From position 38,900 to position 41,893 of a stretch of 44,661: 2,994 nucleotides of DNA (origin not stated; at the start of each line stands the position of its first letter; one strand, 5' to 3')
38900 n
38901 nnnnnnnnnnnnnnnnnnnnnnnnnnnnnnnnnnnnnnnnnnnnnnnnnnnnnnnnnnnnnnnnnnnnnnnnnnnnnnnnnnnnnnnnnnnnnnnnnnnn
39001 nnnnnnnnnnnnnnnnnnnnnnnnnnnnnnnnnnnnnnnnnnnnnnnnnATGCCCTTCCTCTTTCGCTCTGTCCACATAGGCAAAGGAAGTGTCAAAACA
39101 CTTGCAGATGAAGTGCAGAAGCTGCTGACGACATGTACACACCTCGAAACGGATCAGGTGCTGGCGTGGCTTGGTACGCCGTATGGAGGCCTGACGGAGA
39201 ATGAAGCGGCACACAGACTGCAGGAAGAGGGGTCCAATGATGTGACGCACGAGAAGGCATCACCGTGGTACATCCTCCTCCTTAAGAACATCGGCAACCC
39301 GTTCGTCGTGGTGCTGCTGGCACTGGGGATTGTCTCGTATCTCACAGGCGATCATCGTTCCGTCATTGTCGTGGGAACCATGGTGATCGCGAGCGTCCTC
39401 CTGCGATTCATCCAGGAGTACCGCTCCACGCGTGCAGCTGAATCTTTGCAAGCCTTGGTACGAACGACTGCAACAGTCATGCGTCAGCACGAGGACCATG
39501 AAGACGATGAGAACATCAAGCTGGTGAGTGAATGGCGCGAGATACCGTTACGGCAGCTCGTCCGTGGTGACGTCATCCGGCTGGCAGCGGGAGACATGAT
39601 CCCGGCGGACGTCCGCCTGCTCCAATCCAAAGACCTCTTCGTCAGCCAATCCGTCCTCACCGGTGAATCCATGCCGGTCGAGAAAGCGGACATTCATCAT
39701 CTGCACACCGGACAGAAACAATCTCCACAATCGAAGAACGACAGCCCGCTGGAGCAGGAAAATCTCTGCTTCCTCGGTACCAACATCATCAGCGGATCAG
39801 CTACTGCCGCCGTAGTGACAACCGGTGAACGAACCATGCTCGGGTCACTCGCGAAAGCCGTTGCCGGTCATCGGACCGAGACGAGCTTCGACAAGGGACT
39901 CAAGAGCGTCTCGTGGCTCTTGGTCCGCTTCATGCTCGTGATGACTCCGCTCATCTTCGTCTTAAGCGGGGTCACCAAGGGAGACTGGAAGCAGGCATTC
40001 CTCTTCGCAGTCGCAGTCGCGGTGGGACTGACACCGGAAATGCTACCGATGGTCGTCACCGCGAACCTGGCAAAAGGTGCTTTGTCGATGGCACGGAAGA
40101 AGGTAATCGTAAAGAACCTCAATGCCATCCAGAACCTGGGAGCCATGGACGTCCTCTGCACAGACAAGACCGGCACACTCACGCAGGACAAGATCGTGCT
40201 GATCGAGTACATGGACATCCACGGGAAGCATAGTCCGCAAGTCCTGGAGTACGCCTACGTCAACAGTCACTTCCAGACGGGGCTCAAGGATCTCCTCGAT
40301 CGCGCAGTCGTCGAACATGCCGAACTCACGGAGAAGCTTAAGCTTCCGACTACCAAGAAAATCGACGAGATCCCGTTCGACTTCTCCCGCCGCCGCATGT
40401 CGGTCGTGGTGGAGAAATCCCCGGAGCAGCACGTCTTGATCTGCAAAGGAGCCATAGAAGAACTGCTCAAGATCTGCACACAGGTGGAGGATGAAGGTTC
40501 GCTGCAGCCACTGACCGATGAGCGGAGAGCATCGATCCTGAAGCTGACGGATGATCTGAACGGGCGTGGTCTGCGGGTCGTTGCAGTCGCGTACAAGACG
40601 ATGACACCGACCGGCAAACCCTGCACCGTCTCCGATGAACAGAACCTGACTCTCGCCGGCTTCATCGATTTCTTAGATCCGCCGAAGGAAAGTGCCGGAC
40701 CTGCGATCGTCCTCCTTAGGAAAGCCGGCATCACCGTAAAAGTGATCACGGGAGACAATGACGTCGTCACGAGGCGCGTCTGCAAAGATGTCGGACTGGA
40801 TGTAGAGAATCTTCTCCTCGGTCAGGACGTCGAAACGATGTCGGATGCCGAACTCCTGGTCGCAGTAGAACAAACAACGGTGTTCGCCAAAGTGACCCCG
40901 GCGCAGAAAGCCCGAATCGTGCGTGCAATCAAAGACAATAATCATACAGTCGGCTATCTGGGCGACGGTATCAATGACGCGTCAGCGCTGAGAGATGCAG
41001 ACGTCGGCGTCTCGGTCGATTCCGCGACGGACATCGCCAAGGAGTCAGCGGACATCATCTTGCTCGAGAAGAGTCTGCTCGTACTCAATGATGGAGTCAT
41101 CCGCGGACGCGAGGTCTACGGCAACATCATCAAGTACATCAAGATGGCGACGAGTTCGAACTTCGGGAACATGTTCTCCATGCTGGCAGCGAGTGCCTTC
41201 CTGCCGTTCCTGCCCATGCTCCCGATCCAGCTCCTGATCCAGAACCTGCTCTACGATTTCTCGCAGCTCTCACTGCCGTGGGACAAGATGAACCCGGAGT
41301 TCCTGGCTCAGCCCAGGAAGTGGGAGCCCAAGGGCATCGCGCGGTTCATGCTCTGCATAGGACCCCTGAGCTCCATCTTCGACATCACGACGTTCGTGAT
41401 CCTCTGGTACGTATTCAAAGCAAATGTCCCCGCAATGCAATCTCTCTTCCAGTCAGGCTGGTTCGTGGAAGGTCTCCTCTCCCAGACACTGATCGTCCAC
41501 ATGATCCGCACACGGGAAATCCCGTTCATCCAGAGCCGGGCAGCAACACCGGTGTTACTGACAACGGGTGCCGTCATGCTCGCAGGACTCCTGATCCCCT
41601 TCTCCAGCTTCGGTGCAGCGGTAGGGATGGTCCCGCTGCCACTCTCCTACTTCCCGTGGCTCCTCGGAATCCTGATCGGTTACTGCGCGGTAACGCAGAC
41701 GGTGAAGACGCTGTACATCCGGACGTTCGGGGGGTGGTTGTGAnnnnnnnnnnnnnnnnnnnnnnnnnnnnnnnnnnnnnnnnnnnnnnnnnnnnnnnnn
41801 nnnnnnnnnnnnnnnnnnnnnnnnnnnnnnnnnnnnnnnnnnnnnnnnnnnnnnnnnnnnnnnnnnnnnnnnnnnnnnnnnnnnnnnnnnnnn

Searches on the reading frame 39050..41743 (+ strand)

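Call 62: search_protein_families(library=pfam, proteins=[window:39050-41743:+], max_evalue=0.00001)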
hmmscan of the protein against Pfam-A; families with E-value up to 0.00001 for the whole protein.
window:39050-41743:+ (897 aa): 5 families
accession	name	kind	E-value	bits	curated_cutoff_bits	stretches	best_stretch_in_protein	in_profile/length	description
PF00122.25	E1-E2_ATPase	-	5e-39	134.1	28.1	1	161-350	14-181/181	E1-E2 ATPase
PF00689.26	Cation_ATPase_C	-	6.7e-20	72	27.3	1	720-887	1-174/175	Cation transporting ATPase, C-terminus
PF00690.31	Cation_ATPase_N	-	1.5e-15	57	20.4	1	31-96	3-69/69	Cation transporter/ATPase, N-terminus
PF00702.32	Hydrolase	-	5.2e-13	50.3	26.4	1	534-651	86-191/191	haloacid dehalogenase-like hydrolase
PF13246.12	Cation_ATPase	-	1.2e-09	38.5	21.7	1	434-479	45-91/91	Cation transport ATPase (P-type)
